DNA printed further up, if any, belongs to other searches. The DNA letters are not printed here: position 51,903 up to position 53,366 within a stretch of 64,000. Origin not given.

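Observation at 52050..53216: eRF1/Pelota-like gene inserted between the large and small subunit genes of a B12-dependent acyl-CoA mutase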

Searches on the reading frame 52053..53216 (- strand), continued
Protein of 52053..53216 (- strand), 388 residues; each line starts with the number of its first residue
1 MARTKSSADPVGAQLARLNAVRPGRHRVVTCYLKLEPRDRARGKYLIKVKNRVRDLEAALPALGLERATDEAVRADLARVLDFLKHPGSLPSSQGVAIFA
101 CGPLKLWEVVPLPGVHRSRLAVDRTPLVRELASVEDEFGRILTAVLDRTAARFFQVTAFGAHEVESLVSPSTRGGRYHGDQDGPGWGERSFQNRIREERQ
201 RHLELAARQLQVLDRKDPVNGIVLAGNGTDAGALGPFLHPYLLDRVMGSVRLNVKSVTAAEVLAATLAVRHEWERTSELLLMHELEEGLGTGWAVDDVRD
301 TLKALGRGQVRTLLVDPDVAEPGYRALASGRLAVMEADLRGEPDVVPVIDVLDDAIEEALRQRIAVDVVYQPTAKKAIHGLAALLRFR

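Call 77: find_encoding_contigs(protein=P0390, flank=7000, max_places=1)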
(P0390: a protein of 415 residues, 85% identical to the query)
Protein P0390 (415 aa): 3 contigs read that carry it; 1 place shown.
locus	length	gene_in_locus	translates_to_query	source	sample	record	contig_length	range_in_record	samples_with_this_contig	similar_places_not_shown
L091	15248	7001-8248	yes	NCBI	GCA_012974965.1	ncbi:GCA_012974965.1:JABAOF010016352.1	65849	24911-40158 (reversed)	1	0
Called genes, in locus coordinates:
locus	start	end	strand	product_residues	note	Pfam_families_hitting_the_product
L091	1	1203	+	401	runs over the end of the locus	PF00571:CBS (faint), PF03471:CorC_HlyC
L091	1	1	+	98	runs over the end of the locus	PF02130:YbeY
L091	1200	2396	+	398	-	PF01595:CNNM, PF00571:CBS (faint), PF03471:CorC_HlyC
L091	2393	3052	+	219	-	PF04367:DUF502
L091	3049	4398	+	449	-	PF03448:MgtE_N, PF00571:CBS, PF01769:MgtE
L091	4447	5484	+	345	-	PF03308:MeaB, PF00009:GTP_EFTU (faint), PF02492:cobW (weak)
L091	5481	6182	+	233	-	-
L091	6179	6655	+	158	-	-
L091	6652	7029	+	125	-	PF01642:MM_CoA_mutase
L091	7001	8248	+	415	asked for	PF18846:baeRF_family5 (faint), PF18854:baeRF_family10, PF18856:baeRF_family12 (weak)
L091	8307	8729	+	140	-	PF02310:B12-binding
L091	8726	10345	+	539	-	PF01039:Carboxyl_trans, PF03255:ACCA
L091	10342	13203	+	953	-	PF00082:Peptidase_S8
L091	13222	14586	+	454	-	PF07287:AtuA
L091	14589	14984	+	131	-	PF23544:AtuA_ferredoxin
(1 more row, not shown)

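Call 78: find_encoding_contigs(protein=P0487, flank=7000, max_places=1)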
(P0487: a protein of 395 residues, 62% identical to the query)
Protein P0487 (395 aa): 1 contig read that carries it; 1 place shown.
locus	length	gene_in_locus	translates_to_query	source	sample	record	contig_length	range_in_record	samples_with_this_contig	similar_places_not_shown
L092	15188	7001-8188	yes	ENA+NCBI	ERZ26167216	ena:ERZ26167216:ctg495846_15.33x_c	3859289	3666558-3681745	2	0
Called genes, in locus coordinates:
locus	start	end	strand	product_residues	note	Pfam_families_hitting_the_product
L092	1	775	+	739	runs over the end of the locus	PF07697:7TMR-HDED, PF07698:7TM-7TMR_HD, PF01966:HD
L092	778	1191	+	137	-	PF02130:YbeY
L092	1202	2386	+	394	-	PF00571:CBS, PF03471:CorC_HlyC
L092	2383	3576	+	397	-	PF00571:CBS, PF03471:CorC_HlyC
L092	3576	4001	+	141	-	-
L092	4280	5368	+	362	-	PF03308:MeaB, PF00009:GTP_EFTU (faint), PF02492:cobW (faint)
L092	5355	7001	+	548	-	PF01642:MM_CoA_mutase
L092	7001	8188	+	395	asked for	PF18854:baeRF_family10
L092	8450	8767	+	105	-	PF02310:B12-binding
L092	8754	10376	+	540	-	PF01039:Carboxyl_trans, PF03255:ACCA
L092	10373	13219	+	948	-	PF00082:Peptidase_S8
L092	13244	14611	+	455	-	PF07287:AtuA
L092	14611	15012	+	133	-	PF23544:AtuA_ferredoxin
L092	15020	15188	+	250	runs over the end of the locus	PF00378:ECH_1, PF16113:ECH_2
